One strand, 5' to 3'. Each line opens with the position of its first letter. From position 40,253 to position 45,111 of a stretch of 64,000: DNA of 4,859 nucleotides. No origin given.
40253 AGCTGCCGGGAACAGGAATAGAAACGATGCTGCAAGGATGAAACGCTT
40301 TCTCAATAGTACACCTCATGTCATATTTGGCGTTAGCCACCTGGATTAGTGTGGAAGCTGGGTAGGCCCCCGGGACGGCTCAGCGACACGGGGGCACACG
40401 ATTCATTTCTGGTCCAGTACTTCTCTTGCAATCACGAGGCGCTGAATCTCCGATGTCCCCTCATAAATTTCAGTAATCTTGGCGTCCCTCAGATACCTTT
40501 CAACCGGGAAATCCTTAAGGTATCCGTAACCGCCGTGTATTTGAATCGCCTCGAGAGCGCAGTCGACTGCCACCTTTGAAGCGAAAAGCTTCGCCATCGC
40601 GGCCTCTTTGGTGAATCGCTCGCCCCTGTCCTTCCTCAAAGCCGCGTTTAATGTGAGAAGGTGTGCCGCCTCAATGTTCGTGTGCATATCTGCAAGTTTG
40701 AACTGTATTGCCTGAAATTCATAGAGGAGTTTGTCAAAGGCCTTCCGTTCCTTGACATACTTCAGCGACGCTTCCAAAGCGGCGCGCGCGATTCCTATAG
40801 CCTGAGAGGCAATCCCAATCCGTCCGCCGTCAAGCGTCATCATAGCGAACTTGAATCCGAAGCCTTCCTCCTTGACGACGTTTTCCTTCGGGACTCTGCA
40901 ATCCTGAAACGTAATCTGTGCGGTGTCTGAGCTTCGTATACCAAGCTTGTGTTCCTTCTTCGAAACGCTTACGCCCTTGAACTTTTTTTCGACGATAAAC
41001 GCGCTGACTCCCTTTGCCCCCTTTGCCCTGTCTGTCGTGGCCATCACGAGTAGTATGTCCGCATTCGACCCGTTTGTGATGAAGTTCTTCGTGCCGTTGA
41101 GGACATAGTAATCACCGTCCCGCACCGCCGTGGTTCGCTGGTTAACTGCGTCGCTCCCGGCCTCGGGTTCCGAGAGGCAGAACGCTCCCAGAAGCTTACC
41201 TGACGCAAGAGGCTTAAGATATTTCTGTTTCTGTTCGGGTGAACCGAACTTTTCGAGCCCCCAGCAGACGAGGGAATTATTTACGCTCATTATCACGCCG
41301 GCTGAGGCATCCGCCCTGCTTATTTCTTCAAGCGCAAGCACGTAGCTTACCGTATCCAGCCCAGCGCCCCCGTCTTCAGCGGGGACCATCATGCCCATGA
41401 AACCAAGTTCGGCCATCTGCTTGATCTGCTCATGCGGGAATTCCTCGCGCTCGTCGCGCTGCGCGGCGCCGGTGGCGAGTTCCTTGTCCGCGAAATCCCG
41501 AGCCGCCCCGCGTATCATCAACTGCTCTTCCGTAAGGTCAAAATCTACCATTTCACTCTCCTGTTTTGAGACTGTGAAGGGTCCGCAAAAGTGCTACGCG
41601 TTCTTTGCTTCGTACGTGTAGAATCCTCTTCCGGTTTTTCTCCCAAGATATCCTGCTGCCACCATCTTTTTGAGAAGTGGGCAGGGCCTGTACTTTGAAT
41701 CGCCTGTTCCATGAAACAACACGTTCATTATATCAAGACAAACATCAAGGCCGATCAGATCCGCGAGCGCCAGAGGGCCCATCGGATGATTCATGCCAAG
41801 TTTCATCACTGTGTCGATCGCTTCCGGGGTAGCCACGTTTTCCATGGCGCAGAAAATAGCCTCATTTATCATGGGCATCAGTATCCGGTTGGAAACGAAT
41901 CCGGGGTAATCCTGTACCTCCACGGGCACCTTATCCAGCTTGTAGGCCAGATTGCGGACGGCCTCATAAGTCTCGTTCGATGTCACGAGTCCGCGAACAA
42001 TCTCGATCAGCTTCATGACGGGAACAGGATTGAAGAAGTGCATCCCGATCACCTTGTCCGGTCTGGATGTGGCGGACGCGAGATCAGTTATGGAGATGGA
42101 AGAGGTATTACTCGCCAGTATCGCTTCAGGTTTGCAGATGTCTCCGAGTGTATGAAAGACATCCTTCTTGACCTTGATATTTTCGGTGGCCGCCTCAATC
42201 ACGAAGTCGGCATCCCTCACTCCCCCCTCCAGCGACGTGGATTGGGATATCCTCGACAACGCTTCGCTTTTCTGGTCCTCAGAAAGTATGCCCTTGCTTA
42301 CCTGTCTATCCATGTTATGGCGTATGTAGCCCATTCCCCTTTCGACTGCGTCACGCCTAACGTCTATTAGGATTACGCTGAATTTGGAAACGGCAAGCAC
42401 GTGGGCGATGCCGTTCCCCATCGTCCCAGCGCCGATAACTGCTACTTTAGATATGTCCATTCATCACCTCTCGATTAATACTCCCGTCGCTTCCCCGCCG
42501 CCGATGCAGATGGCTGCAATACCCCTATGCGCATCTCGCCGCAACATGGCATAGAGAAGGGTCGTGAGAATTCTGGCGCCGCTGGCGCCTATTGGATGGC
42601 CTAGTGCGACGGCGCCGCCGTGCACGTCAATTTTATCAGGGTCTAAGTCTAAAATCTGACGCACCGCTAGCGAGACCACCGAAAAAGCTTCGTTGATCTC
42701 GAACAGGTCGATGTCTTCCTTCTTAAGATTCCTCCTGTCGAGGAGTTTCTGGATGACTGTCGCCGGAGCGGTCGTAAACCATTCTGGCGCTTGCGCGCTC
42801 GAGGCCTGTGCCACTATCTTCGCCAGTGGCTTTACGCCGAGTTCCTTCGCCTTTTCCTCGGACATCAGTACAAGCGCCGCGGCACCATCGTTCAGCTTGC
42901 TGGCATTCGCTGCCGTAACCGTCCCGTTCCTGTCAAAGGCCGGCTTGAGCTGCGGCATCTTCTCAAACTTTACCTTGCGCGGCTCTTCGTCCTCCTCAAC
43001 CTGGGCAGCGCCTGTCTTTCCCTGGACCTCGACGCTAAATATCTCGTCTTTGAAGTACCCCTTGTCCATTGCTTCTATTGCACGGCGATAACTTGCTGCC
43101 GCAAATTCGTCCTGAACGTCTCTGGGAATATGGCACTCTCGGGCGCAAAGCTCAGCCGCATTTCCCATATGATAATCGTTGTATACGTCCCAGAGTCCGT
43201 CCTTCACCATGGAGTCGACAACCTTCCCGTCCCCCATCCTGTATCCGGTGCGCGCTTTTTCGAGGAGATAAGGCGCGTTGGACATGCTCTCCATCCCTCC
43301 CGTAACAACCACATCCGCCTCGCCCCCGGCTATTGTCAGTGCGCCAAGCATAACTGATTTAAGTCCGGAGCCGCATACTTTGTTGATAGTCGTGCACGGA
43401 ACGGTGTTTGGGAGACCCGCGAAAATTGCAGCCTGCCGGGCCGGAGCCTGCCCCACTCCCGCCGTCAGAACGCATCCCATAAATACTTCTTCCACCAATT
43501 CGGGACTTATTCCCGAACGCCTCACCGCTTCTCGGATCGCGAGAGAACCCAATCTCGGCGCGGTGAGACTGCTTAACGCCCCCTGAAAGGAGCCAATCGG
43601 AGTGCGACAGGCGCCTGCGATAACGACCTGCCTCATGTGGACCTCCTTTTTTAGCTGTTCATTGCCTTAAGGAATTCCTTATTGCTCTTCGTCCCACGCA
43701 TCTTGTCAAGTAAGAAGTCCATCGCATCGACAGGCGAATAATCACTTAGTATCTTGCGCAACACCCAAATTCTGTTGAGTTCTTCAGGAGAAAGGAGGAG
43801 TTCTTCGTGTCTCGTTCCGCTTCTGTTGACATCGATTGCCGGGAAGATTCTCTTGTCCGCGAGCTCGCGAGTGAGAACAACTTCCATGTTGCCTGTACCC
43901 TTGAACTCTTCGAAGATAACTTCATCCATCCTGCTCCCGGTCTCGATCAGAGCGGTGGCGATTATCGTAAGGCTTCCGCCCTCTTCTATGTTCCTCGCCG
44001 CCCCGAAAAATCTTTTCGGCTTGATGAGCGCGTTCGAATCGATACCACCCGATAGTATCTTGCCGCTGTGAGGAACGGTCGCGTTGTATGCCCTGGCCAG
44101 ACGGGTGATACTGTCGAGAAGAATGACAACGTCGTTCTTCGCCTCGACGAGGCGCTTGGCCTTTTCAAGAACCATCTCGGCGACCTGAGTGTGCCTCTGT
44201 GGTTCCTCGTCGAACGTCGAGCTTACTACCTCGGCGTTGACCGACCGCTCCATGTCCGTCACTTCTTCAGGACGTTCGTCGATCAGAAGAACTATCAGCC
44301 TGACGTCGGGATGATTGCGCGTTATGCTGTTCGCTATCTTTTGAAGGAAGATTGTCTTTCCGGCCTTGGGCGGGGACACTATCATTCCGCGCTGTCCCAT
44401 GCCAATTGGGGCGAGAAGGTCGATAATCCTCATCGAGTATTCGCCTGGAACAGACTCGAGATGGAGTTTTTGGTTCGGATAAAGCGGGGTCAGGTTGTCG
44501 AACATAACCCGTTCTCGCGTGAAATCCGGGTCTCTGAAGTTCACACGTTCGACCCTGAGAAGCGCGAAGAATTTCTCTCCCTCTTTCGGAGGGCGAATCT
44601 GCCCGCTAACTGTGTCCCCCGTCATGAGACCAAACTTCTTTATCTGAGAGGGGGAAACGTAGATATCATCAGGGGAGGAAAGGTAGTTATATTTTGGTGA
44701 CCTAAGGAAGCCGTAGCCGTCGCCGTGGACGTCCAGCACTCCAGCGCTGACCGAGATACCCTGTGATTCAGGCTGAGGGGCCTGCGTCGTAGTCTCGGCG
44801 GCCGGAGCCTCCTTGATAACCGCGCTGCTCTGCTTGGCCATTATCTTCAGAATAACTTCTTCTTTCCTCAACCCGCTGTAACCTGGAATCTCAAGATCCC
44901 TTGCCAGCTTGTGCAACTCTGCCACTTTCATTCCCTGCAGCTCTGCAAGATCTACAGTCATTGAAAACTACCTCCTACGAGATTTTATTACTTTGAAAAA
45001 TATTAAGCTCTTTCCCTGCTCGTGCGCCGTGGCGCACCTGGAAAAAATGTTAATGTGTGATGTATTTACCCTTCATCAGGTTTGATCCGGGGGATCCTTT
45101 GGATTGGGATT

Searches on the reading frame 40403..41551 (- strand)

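Call 29: search_protein_families(library=pfam, max_evalue=1e-8, proteins=[window:40403-41551:-])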
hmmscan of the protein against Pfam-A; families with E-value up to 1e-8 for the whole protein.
window:40403-41551:- (382 aa): 4 families
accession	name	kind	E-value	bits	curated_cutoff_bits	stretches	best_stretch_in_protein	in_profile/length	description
PF00441.29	Acyl-CoA_dh_1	-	2.4e-53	180.7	22.4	1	232-379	3-150/150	Acyl-CoA dehydrogenase, C-terminal domain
PF02771.21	Acyl-CoA_dh_N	-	3.6e-41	140.5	22.9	1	7-119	1-113/113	Acyl-CoA dehydrogenase, N-terminal domain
PF08028.16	Acyl-CoA_dh_2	-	7.1e-27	94.8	22.7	1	245-367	1-133/134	Acyl-CoA dehydrogenase, C-terminal domain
PF02770.24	Acyl-CoA_dh_M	-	6.7e-26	90.7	33.3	1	123-218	1-97/97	Acyl-CoA dehydrogenase, middle domain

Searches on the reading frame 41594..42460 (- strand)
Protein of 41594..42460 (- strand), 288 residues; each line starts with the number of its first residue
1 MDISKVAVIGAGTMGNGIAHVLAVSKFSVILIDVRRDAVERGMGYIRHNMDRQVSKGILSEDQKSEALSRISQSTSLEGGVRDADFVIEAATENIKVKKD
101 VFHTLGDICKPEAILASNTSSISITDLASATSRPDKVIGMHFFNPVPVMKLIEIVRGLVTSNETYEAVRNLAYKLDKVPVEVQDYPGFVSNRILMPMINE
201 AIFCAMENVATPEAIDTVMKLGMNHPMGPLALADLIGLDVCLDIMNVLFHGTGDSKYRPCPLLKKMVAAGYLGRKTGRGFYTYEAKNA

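Call 29: search_protein_families(library=pfam, max_evalue=1e-8, proteins=[window:41594-42460:-])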
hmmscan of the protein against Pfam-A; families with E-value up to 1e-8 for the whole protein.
window:41594-42460:- (288 aa): 2 families
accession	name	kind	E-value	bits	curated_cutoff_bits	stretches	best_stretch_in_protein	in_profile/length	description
PF02737.24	3HCDH_N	-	3.3e-66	223.1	22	1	5-184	1-179/180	3-hydroxyacyl-CoA dehydrogenase, NAD binding domain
PF00725.27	3HCDH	-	1.8e-37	128.2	22.1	1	187-283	1-97/97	3-hydroxyacyl-CoA dehydrogenase, C-terminal domain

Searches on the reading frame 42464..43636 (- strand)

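Call 29: search_protein_families(library=pfam, max_evalue=1e-8, proteins=[window:42464-43636:-])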
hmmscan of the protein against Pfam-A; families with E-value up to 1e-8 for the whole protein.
window:42464-43636:- (390 aa): 2 families
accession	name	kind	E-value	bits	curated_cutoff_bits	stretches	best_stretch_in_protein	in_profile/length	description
PF00108.29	Thiolase_N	-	3.8e-96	321.9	26.4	1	4-261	1-260/260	Thiolase, N-terminal domain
PF02803.24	Thiolase_C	-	2.8e-43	146.9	27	1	269-390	2-123/123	Thiolase, C-terminal domain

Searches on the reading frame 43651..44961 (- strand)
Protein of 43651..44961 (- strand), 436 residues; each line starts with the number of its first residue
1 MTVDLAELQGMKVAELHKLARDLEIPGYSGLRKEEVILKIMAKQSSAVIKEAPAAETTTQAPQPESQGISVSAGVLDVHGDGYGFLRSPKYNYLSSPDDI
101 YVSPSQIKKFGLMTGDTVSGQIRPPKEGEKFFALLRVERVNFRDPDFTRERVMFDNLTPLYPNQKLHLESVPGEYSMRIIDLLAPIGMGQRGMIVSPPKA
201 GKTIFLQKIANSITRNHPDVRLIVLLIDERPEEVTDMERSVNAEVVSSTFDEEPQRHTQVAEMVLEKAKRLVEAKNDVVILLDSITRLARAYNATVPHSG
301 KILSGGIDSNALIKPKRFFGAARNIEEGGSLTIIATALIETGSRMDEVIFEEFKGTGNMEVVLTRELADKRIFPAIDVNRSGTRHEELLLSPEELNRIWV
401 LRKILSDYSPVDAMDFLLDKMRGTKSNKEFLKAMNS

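Call 29: search_protein_families(library=pfam, max_evalue=1e-8, proteins=[window:43651-44961:-])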
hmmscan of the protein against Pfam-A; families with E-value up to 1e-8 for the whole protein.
window:43651-44961:- (436 aa): 3 families
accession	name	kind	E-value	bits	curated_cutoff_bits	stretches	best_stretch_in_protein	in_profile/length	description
PF07497.18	Rho_RNA_bind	-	1.1e-32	112.1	27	1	73-146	2-73/73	Rho termination factor, RNA-binding domain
PF00006.31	ATP-synt_ab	-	5.4e-25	88.7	29.5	1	177-381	2-211/213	ATP synthase alpha/beta family, nucleotide-binding domain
PF07498.18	Rho_N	-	1.4e-11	44.6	24.9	1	7-45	1-39/43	Rho termination factor, N-terminal domain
